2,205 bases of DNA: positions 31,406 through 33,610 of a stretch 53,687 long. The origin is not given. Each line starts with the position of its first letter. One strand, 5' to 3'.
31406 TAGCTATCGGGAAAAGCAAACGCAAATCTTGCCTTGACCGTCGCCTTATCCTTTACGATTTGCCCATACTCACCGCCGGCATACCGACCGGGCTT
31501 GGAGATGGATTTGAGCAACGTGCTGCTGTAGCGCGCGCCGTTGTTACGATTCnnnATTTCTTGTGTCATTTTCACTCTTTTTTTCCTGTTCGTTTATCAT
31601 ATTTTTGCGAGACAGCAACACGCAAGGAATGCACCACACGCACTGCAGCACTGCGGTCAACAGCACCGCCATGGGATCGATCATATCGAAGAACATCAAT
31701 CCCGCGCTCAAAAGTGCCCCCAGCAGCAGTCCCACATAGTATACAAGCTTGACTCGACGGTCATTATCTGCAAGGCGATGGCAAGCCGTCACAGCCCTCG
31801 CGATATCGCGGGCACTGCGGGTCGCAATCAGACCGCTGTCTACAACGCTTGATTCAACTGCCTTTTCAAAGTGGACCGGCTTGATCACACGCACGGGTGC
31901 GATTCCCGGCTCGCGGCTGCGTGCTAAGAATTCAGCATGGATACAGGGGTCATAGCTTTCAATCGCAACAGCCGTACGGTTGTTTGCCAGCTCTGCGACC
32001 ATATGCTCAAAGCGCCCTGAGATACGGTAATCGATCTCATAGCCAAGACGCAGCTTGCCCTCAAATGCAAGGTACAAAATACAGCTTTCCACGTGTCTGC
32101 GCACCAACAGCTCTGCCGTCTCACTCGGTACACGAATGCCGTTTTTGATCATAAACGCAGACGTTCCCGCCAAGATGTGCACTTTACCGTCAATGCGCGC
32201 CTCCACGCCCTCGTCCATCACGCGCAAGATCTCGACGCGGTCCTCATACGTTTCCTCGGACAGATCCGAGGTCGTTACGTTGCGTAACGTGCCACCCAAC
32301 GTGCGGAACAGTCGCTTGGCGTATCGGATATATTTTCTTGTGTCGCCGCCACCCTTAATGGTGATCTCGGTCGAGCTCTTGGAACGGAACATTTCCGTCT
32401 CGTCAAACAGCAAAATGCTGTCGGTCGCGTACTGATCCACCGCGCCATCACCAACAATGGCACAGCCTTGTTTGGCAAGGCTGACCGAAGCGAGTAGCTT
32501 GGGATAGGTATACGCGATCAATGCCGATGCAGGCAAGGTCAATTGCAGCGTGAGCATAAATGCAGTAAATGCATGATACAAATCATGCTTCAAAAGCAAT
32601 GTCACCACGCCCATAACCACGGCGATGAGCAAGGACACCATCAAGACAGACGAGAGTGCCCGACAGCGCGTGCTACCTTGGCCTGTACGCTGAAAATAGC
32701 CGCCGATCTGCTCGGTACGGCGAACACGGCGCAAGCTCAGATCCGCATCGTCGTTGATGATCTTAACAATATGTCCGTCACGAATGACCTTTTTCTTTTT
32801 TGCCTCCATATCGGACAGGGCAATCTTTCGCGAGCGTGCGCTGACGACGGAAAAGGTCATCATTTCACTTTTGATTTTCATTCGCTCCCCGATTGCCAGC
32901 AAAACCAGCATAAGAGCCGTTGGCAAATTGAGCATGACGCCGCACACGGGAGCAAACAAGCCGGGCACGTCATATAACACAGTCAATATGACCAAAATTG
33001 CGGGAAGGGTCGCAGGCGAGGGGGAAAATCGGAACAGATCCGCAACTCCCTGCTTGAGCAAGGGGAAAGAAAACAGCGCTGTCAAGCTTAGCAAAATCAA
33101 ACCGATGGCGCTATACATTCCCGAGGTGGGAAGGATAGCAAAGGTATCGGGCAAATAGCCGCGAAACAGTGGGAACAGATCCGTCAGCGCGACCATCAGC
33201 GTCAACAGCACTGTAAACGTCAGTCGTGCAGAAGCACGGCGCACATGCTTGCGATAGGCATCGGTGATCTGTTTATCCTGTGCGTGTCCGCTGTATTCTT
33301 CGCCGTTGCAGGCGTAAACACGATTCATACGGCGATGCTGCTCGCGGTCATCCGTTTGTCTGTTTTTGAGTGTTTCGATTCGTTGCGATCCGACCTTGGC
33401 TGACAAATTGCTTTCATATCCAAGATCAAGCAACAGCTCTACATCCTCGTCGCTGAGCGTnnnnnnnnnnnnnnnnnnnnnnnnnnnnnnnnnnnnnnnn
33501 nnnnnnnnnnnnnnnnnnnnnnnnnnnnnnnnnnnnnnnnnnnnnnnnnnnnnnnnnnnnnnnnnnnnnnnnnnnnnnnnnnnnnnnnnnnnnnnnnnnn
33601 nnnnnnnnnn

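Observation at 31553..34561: Catalytically degenerate P1B-type ATPase homologue with a roughly 470-aa acidic disordered N-terminus, overlapping the radical-SAM gene start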

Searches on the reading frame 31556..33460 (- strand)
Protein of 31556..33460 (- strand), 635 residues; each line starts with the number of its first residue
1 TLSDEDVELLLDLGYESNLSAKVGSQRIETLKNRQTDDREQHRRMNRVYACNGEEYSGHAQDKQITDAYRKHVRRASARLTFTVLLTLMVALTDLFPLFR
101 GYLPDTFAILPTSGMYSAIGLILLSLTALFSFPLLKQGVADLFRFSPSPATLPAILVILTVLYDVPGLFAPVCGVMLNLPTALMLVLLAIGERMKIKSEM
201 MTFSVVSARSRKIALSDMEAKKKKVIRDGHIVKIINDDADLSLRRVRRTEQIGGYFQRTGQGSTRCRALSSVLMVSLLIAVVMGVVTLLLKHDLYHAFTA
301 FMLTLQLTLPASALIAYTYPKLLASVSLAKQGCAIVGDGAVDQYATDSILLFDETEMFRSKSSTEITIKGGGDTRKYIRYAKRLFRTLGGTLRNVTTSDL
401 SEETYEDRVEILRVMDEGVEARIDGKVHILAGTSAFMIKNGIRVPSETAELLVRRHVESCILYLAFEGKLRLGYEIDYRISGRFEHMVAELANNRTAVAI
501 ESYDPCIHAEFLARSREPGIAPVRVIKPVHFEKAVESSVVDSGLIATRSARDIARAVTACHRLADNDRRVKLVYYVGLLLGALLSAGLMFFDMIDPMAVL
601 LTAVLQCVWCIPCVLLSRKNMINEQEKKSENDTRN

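Call 27: predict_structure(alignment_id=A2)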
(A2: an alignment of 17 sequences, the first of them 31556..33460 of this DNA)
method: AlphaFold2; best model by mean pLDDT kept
length: 635 residues; sequences in the alignment: 17
mean_pLDDT: 80.8   pTM: 0.78
mean pLDDT of the five models: 80.8, 79.2, 78.5, 78.2, 78.0
residues with pLDDT >= 90: 163; 70-90: 369; 50-70: 68; < 50: 35
segments of 3 or more residues with pLDDT < 50: 226-234, 404-406, 448-456, 627-635
pLDDT, mean of each block of 10 residues (from residue 1): 77 82 80 77 80 85 93 94 93 79 67 72 91 90 86 92 80 76 94 94 91 83 49 52 85 88 83 92 91 86 91 90 92 92 90 83 60 74 80 65 57 82 82 85 66 50 84 79 86 89 83 78 79 63 90 90 90 89 88 80 87 85 54 41
secondary structure, 60 per line:
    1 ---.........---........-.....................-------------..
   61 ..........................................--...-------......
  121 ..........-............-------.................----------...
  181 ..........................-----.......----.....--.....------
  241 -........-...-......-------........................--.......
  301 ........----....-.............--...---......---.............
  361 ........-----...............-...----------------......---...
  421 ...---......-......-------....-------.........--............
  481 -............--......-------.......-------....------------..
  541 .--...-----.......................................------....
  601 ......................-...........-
elements in order: H4-12 H16-23 H25-45 H59-102 H115-130 H132-143 H151-167 H178-206 E212-218 E223-227 E230-234 E242-249 E251-253 H255-260 H268-291 H294-308 H313-316 H318-330 E333-335 H339-344 E348-353 H354-357 E358-368 H374-388 E409-414 E418-423 E427-432 H434-439 H447-450 E458-466 E469-480 H482-493 E496-501 H509-515 E523-526 E539-541 E544-546 H552-590 H597-622 H624-634
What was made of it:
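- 33230..33460 (-): Start of the conserved module: three cytosolic helices (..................) and the pre-MA helix (aa 368-444). It stands where P1B pumps carry their HMA domain. Model pLDDT 77-94 (call 27).
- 32666..32881 (-): Miniature actuator-like domain (aa 561-632), a small beta core. The TGES region of P1B pumps aligns to a gap. Strands at model residues 212-253 (call 27).
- On P1B-type ATPase: Model helices (call 27).
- AlphaFold model with pLDDT 80.8 and pTM 0.78 (call 27). The structure model is confident (call 27).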

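Call 29: fold_search(model_id=the predicted structure, library=pdb)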
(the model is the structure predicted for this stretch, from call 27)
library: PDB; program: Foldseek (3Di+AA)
matches with E <= 10: 336; with E <= 0.001: 124
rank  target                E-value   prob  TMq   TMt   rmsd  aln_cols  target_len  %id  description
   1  4bbj                  1.0e-13  1.00  0.48  0.46  12.1       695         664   16  Copper-transporting PIB-ATPase in complex with beryllium fluoride representing the E2P state (released 2013-12-11)
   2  7r0g_A                4.3e-13  1.00  0.51  0.49  12.8       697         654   15  STRUCTURAL BASIS OF ION UPTAKE IN COPPER-TRANSPORTING P1B-TYPE ATPASES (released 2022-09-14)
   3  3rfu_A                1.6e-12  1.00  0.46  0.45  12.8       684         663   15  Crystal structure of a copper-transporting PIB-type ATPase (released 2011-06-29)
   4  7si6                  2.7e-12  1.00  0.46  0.35  12.7       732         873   12  Structure of ATP7B in state 1 (released 2022-03-16)
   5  7xun                  8.5e-12  1.00  0.50  0.44  13.1       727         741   11  Structure of ATP7B C983S/C985S/D1027A mutant (released 2023-04-26)
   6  7si7                  9.3e-12  1.00  0.47  0.42  12.6       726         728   12  Structure of ATP7B in state 2 (released 2022-03-16)
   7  7r0g_B                1.6e-11  1.00  0.51  0.50  12.7       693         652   14  STRUCTURAL BASIS OF ION UPTAKE IN COPPER-TRANSPORTING P1B-TYPE ATPASES (released 2022-09-14)
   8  7si3                  1.9e-11  1.00  0.48  0.37  12.3       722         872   12  Consensus structure of ATP7B (released 2022-03-16)
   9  8q73                  8.6e-11  1.00  0.48  0.41  13.8       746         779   13  Copper-transporting ATPase HMA4 in E1 state apo (released 2024-06-26)
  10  7xuk                  9.4e-11  1.00  0.52  0.43  11.8       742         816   12  Structure of ATP7B C983S/C985S/D1027A mutant in presence of ATOX1 (released 2023-04-26)
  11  4umw                  3.1e-10  1.00  0.40  0.42  12.6       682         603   11  CRYSTAL STRUCTURE OF A ZINC-TRANSPORTING PIB-TYPE ATPASE IN E2.PI STATE (released 2014-08-13)
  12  4umv                  4.0e-09  1.00  0.39  0.41  13.1       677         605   12  CRYSTAL STRUCTURE OF A ZINC-TRANSPORTING PIB-TYPE ATPASE IN THE E2P STATE (released 2014-08-13)
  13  5mrw_B                1.1e-08  1.00  0.34  0.32  12.5       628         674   10  Structure of the KdpFABC complex (released 2017-06-21)
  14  9zwk_B                1.8e-08  1.00  0.47  0.45  11.8       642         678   10  High-resolution cryo-EM structure of KdpFABC in the E1 state in lipid nanodisc (released 2026-04-01)
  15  7bgy_B                2.2e-08  1.00  0.33  0.32  12.8       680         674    9  Cryo-EM Structure of KdpFABC in E2Pi state with MgF4 (released 2021-01-27)
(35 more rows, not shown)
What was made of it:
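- On P-type ATPase superfamily (homology / fold): Foldseek top 50 hits are all P-type ATPases, best E 1e-13 (call 29).
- Closest known: P1B-type heavy-metal P-type ATPases. Same: Best structural matches (call 29).
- Closest known: KdpB. Same: Next-best structural matches (E 1e-8, call 29).
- Its top PDB matches are LpCopA 4bbj (E 1e-13), ATP7B, HMA4, ZntA, CadA and KdpB (call 29).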

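Call 34: search_protein_representatives(alignment_id=A2)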
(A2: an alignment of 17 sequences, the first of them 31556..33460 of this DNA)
Query: 17 sequences, 635 profile positions. Proteins with E-value up to 0.001 (for the whole library): 3059; up to 1e-10: 2434; up to 1e-30: 1083. The best 150 are listed.
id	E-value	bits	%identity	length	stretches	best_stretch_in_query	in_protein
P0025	0.0e+00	1057.9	-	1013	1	2-635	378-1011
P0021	8.7e-297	1002.1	-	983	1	1-633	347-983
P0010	1.2e-294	995.1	-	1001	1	1-635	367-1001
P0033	2.1e-289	977.8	-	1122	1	1-633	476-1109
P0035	3.4e-239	811.9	-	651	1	2-632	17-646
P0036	8.0e-217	738.0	-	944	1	1-623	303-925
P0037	1.3e-194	664.6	-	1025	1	1-627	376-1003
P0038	3.1e-193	660.0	-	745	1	1-630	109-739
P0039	7.8e-165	566.2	-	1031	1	1-619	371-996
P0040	1.1e-161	555.8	-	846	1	2-621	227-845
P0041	9.7e-160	549.4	-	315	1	321-635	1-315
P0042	1.2e-144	499.5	-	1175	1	2-623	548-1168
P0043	8.8e-143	493.4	-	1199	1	2-625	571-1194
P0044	1.0e-142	493.2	-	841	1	2-618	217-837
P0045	2.8e-141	488.4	-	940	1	2-619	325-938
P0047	3.8e-140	484.7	-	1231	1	2-624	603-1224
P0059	3.6e-132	458.3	-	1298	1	2-626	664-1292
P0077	7.1e-127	440.8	-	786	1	2-624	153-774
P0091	4.5e-124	431.6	-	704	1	2-609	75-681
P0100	4.9e-122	424.8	-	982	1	1-633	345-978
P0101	6.6e-122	424.4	-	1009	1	2-623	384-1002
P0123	9.8e-118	410.6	-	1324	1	2-623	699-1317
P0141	2.5e-115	402.7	-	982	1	46-628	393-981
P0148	1.1e-113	397.2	-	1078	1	2-620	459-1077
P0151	5.0e-113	395.1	-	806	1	2-617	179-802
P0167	2.9e-110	386.0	-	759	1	2-618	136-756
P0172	6.0e-109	381.6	-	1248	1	2-619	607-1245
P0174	1.1e-108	380.7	-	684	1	4-616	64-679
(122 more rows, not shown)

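Call 35: find_related_loci(query=A2, collection=genome_contigs, flank=6000)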
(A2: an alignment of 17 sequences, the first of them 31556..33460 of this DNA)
Query A2 (635 aa) in genome_contigs; peptide patterns used: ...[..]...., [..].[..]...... (x = any residue, [..] = any of these).
54 stretches matched a pattern; 9 encode a relative of the query (tblastn E <= 1e-3); 9 distinct loci.
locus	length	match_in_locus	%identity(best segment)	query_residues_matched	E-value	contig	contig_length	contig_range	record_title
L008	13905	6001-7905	84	1-635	0e+0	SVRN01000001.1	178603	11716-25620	MAG: Oscillospiraceae bacterium isolate SIG644 NODE_1412_length_178603_cov_13.077607, whole genome shotgun sequence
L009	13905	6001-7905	84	1-635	0e+0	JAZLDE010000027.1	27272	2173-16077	MAG: Eubacteriales bacterium isolate T1900045041_TC20190034.MAGScoT_cleanbin_000008 SGB_4480_k141_1129307, whole genome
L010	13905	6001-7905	64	1-635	0e+0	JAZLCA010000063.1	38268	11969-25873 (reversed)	MAG: Eubacteriales bacterium isolate T1900045055_TC20190048.MAGScoT_cleanbin_000006 SGB_4545_k141_2788348, whole genome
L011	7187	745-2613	55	14-635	0e+0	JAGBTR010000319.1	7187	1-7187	MAG: Clostridia bacterium isolate RGIG9437 Yak_Cecum-2__c1006356, whole genome shotgun sequence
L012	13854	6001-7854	55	14-631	0e+0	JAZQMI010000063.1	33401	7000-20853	MAG: Eubacteriales bacterium isolate T1900044606_TS20190072.MAGScoT_cleanbin_000042 SGB_744_k141_1940081, whole genome s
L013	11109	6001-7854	55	14-631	0e+0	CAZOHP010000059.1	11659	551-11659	MAG TPA_asm: uncultured Lachnospiraceae bacterium isolate SRP225648_co1_247 genome assembly, contig: NODE_14130_length_1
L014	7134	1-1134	64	258-635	8e-162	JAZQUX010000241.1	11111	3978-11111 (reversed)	MAG: Eubacteriales bacterium isolate T1900045178_TC20190174.MAGScoT_cleanbin_000013 SGB_5210_k141_693458, whole genome s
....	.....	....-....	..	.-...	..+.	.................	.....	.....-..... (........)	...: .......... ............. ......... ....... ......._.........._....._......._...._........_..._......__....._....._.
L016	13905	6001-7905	61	1-635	0e+0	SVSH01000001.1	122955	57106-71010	MAG: Oscillospiraceae bacterium isolate SIG664 NODE_3384_length_122955_cov_2.714609, whole genome shotgun sequence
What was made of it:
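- Tried and rejected: The GTDB scan reached only 9 close relatives, all MAGs (call 35).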

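Call 36: list_cluster_members(proteins=[P0035, P0036, P0038, P0042, P0047, P0059, P0077, P0091, P0123, P0174])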
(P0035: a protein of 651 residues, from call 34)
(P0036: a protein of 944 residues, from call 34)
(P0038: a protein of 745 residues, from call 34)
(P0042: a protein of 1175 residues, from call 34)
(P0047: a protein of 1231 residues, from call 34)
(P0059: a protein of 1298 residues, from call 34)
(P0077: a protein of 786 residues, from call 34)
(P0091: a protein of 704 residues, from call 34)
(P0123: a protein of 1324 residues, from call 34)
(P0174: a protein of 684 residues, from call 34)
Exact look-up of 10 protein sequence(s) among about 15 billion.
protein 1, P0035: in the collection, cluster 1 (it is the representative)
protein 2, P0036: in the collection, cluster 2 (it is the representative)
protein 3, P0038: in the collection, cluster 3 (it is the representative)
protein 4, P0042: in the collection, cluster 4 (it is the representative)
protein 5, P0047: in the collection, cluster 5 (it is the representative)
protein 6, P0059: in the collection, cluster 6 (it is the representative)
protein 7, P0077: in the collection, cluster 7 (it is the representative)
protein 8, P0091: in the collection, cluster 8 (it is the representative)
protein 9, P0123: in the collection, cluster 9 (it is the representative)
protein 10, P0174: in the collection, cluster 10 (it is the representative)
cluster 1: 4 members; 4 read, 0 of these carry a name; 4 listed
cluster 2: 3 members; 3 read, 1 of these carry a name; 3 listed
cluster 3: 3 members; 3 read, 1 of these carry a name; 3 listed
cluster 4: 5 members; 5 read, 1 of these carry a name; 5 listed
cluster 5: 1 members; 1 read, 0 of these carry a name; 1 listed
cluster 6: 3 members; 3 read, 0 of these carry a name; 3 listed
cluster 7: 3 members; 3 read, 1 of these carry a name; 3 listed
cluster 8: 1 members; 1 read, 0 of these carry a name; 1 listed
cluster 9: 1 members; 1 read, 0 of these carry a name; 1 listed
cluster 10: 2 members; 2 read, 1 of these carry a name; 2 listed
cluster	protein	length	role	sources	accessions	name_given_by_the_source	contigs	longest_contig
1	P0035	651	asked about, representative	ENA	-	-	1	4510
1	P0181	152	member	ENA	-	-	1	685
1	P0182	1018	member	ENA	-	-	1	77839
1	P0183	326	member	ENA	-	-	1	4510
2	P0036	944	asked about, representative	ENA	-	-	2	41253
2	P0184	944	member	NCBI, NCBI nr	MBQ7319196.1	MAG: hypothetical protein IJW97_03320 [Clostridia bacterium] | hypothetical protein [Clostridia bacterium]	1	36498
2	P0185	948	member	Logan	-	-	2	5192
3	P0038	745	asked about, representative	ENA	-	-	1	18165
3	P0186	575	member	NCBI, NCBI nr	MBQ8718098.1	MAG: hypothetical protein IJY66_02390, partial [Clostridia bacterium] | hypothetical protein [Clostridia bacterium]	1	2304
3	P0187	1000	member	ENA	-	-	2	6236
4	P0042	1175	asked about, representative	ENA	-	-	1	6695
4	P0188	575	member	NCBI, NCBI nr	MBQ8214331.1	MAG: hypothetical protein IJZ80_10005, partial [Clostridia bacterium] | hypothetical protein [Clostridia bacterium]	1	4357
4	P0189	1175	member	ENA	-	-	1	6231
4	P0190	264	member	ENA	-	-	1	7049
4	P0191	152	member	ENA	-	-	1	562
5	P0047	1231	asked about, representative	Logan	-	-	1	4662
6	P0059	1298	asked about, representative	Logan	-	-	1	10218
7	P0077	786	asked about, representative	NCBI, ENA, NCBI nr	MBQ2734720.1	MAG: hypothetical protein IJF33_02710 [Clostridia bacterium] | hypothetical protein [Clostridia bacterium]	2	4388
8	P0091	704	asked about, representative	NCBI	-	-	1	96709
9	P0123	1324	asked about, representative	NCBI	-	-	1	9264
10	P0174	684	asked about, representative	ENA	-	-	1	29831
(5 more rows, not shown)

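Call 55: find_encoding_contigs(protein=P0091, flank=7000, max_places=1)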
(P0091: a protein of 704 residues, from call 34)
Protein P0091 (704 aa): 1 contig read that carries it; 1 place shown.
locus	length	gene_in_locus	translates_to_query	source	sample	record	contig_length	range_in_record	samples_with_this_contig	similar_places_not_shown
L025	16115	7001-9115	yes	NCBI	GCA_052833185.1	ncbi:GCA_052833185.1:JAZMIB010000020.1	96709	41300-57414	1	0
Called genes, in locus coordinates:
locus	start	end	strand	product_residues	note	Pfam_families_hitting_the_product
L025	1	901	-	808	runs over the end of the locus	PF00270:DEAD (faint), PF06733:DEAD_2, PF13307:Helicase_C_2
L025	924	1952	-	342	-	PF01207:Dus, PF13378:MR_MLE_C (weak)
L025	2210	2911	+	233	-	PF13306:LRR_5 (weak)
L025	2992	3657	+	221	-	PF01569:PAP2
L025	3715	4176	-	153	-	-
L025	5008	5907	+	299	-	PF08032:SpoU_sub_bind, PF00588:SpoU_methylase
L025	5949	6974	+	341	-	-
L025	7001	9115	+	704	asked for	-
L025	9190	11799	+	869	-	PF19864:Radical_SAM_N2, PF04055:Radical_SAM, PF10105:DUF2344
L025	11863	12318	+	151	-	-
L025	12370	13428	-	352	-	PF04909:Amidohydro_2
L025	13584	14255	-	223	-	PF07155:ECF-ribofla_trS, PF12822:ECF_trnsprt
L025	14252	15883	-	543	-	PF13481:AAA_25 (faint), PF00005:ABC_tran, PF02463:SMC_N (faint), PF13401:AAA_22 (faint), PF13555:AAA_29 (faint), PF13304:AAA_21 (weak), PF13558:SbcC_Walker_B (faint), PF00005:ABC_tran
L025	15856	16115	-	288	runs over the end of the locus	-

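Call 56: find_encoding_contigs(protein=P0174, flank=7000, max_places=1)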
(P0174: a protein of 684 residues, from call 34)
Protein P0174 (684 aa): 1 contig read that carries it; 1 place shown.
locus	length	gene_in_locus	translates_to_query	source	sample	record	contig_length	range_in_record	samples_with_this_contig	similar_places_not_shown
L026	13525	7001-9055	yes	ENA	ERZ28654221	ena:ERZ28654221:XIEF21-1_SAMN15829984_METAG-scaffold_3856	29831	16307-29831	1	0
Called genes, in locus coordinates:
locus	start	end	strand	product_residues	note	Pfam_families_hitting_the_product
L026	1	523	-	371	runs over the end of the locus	PF07454:SpoIIP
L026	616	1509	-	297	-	PF03418:Peptidase_A25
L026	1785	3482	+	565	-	PF00496:SBP_bac_5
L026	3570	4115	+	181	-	PF14277:DUF4364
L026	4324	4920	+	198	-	PF04542:Sigma70_r2, PF08281:Sigma70_r4_2, PF00196:GerE (weak)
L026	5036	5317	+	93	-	PF13451:zf_Tbcl, PF23477:zf_Tbcl_2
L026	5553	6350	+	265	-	PF08032:SpoU_sub_bind, PF00588:SpoU_methylase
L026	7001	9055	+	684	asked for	-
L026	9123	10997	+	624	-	PF19864:Radical_SAM_N2, PF04055:Radical_SAM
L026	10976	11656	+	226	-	PF10105:DUF2344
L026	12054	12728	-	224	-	PF04239:DUF421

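Call 57: find_encoding_contigs(protein=P0036, flank=7000, max_places=1)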
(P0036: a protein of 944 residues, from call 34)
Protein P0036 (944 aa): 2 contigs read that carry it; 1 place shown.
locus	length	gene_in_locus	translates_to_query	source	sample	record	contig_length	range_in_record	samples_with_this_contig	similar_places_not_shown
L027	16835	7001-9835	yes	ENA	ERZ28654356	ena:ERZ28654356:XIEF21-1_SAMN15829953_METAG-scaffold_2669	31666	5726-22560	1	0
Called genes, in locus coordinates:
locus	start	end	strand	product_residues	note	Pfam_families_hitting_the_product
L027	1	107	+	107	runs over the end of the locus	-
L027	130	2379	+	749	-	PF23139:OB_YrrC, PF14520:HHH_5, PF14490:HHH_RecD2, PF05970:PIF1 (weak), PF13245:AAA_19, PF13604:AAA_30, PF18335:SH3_13, PF13538:UvrD_C_2, +4 more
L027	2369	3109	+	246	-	PF00156:Pribosyltran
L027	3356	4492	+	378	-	PF06723:MreB_Mbl, PF00012:HSP70 (faint), PF14450:FtsA (weak)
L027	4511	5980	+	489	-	PF01546:Peptidase_M20, PF07687:M20_dimer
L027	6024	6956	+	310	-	PF08032:SpoU_sub_bind, PF00588:SpoU_methylase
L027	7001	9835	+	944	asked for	-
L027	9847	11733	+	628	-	PF19864:Radical_SAM_N2, PF04055:Radical_SAM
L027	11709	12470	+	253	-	PF10105:DUF2344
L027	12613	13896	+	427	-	PF04542:Sigma70_r2, PF04545:Sigma70_r4, PF08281:Sigma70_r4_2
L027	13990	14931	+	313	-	PF19568:Spore_III_AA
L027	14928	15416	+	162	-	PF09548:Spore_III_AB (faint)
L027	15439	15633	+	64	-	PF06686:SpoIIIAC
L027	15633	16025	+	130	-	PF06686:SpoIIIAC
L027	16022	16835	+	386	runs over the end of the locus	PF09546:Spore_III_AE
